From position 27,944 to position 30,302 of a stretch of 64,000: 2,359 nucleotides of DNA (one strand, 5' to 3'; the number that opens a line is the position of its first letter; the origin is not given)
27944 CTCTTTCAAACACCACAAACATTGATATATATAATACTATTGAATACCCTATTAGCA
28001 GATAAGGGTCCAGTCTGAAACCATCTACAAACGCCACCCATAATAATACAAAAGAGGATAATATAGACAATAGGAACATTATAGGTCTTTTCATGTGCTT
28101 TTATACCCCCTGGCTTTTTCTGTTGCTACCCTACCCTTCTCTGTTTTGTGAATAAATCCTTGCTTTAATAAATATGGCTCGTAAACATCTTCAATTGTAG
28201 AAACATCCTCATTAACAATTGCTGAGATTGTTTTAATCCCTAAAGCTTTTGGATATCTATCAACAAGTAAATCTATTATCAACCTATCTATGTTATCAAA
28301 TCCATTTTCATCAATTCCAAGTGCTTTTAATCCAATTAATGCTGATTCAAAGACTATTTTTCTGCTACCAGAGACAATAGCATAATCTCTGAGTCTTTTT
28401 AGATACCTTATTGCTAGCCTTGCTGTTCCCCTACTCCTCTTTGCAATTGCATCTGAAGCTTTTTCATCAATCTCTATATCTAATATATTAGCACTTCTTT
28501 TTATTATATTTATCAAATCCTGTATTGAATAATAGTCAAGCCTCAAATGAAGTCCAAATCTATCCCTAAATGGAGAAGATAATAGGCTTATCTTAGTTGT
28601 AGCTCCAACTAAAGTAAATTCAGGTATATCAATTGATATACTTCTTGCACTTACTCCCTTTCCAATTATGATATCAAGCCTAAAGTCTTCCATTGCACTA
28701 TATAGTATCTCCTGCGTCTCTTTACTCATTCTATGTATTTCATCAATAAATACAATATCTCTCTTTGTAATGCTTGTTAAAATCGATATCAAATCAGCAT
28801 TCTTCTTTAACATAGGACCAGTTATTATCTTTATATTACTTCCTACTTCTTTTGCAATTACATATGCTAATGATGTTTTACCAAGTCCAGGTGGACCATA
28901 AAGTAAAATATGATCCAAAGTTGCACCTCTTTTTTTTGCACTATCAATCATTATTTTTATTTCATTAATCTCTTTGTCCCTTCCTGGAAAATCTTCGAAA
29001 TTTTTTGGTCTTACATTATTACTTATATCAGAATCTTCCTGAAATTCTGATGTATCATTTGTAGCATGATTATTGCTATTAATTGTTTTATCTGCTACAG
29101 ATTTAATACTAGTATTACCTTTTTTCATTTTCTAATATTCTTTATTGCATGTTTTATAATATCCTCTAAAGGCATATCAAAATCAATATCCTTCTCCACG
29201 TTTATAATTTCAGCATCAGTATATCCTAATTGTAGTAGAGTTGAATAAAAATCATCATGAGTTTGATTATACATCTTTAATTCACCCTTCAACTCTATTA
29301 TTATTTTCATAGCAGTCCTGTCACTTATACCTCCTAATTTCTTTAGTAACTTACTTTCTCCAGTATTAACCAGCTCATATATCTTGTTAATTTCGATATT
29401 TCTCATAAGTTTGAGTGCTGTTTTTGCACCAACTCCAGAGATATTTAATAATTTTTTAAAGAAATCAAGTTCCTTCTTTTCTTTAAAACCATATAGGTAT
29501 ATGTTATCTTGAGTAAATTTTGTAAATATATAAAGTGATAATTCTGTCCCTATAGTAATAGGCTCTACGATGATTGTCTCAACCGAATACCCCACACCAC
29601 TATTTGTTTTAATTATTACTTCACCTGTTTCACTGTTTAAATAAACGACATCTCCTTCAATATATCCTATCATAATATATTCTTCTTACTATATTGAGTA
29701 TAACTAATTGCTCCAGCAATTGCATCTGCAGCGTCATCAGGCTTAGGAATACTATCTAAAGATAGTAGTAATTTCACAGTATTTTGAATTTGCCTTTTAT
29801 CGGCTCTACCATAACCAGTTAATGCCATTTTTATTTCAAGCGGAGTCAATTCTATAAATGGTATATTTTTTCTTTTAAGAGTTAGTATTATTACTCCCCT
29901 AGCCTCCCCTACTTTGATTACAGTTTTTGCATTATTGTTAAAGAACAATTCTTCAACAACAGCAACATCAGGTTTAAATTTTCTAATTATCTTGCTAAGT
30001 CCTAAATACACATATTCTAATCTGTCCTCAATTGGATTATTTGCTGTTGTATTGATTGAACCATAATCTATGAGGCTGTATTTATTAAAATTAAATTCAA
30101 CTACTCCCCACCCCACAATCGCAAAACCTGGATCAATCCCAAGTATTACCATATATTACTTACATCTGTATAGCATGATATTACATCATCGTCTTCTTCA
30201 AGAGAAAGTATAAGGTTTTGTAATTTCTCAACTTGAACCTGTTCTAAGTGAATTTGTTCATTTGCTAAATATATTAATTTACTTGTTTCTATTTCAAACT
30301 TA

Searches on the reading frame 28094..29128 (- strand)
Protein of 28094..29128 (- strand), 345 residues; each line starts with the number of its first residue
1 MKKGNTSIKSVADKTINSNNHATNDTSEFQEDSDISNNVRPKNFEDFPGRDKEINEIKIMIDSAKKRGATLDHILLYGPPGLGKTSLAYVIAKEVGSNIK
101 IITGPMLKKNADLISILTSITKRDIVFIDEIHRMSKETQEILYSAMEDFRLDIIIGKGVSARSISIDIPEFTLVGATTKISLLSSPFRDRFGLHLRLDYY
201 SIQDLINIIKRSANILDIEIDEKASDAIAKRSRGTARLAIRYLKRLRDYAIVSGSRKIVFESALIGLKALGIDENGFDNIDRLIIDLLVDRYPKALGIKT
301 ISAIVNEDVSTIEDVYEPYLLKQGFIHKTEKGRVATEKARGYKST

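Call 53: find_homologous_proteins(query=window:28094-29128:-)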
Query window:28094-29128:- (345 aa): 8000 proteins with E <= 0.001 among 8000 candidates; the best 120 are listed.
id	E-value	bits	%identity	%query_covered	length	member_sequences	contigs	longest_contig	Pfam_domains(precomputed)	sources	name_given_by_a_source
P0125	1.1e-215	733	100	100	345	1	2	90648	PF13173.13,PF05491.20,PF17864.8,PF00910.29,PF00004.36,PF05673.20,PF05496.19,PF07728.21,PF13191.13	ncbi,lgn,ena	-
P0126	2.3e-105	370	58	90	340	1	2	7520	PF06068.20,PF05491.20,PF17864.8,PF00004.36,PF05496.19,PF07728.21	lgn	-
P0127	1.6e-104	368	52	93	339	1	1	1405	PF06068.20,PF05491.20,PF17864.8,PF00004.36,PF05673.20,PF05496.19,PF07728.21,PF01078.28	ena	-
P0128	8.1e-104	365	51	97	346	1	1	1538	PF06068.20,PF05491.20,PF17864.8,PF00004.36,PF05496.19,PF14532.13,PF07728.21,PF01078.28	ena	-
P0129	8.4e-104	365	51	97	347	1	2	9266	PF06068.20,PF05491.20,PF17864.8,PF00004.36,PF05496.19,PF14532.13,PF07728.21,PF01078.28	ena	-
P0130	1.2e-103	365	52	93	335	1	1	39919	PF06068.20,PF05491.20,PF17864.8,PF00004.36,PF05496.19,PF14532.13,PF07728.21,PF01078.28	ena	-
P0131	1.4e-103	364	54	92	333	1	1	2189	PF06068.20,PF05491.20,PF17864.8,PF00004.36,PF05496.19,PF14532.13,PF07728.21,PF01078.28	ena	-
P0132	1.4e-103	364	54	90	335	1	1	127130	PF06068.20,PF05491.20,PF17864.8,PF00004.36,PF05496.19,PF14532.13,PF07728.21,PF01078.28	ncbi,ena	-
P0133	1.4e-103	364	53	93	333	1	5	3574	PF06068.20,PF05491.20,PF17864.8,PF00004.36,PF05496.19,PF07728.21,PF01078.28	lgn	-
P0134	2.4e-103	364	52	93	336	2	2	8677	PF06068.20,PF05491.20,PF17864.8,PF00004.36,PF05496.19,PF14532.13,PF07728.21,PF01078.28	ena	-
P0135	2.5e-103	364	51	97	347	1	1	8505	PF05491.20,PF17864.8,PF00004.36,PF05496.19,PF07728.21,PF01078.28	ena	-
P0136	3.5e-103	363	54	92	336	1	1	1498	PF06068.20,PF05491.20,PF17864.8,PF00004.36,PF05496.19,PF14532.13,PF07728.21,PF01078.28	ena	-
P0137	5.1e-103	363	54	91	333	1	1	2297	PF06068.20,PF05491.20,PF17864.8,PF00004.36,PF05496.19,PF14532.13,PF07728.21,PF01078.28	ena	-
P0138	5.5e-103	363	53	92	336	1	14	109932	PF06068.20,PF05491.20,PF17864.8,PF00004.36,PF05496.19,PF14532.13,PF07728.21,PF01078.28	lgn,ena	-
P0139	5.5e-103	363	53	92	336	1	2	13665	PF06068.20,PF05491.20,PF17864.8,PF00004.36,PF05496.19,PF14532.13,PF07728.21,PF01078.28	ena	-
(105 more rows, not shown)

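Call 55: find_encoding_contigs(protein=P0126, flank=10000, max_places=3)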
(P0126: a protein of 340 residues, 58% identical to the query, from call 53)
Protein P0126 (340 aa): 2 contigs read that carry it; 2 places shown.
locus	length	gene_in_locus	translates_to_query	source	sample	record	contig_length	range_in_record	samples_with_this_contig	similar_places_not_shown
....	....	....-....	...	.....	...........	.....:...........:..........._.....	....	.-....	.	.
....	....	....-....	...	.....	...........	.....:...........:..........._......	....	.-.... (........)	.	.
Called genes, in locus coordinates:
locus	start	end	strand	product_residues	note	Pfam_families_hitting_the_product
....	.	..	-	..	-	?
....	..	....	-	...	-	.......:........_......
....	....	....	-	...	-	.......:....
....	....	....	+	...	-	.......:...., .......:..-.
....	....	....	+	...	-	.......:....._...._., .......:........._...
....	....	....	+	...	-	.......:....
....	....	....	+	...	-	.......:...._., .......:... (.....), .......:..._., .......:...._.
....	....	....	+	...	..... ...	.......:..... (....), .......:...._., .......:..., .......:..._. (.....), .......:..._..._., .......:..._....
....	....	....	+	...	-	?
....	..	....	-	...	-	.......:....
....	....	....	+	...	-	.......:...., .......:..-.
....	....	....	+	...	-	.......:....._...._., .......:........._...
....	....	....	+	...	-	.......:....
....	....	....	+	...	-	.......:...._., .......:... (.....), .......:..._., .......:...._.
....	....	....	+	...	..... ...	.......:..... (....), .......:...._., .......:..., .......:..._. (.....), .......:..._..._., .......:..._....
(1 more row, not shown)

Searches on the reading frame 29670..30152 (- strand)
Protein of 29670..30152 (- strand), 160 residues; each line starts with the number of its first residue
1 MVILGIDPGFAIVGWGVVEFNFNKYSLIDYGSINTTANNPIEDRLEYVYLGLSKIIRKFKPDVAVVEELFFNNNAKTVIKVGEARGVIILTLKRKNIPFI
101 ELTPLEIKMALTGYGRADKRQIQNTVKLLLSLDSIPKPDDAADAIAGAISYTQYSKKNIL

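Call 34: find_encoding_contigs(protein=window:29670-30152:-, flank=10000, max_places=6)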
Protein window:29670-30152:- (160 aa): 3 contigs read that carry it; 1 place shown.
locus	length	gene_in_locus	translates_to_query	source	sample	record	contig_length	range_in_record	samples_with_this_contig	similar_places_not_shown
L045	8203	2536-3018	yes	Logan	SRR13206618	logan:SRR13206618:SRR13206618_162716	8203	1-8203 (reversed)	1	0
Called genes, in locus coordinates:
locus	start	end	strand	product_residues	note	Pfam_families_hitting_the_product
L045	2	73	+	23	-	?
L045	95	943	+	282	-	-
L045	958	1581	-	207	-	-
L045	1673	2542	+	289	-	PF20772:TACO1_YebC_N, PF01709:Transcrip_reg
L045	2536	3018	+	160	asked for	PF02075:RuvC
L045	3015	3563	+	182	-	PF01330:RuvA_N (weak), PF14520:HHH_5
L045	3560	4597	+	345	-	PF05673:DUF815 (faint), PF05496:RuvB_N, PF13191:AAA_16 (weak), PF00004:AAA, PF00910:RNA_helicase (faint), PF07728:AAA_5, PF17864:AAA_lid_4, PF05491:WHD_RuvB, +1 more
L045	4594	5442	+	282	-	-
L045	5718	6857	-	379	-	-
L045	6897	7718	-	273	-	-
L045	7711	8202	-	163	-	?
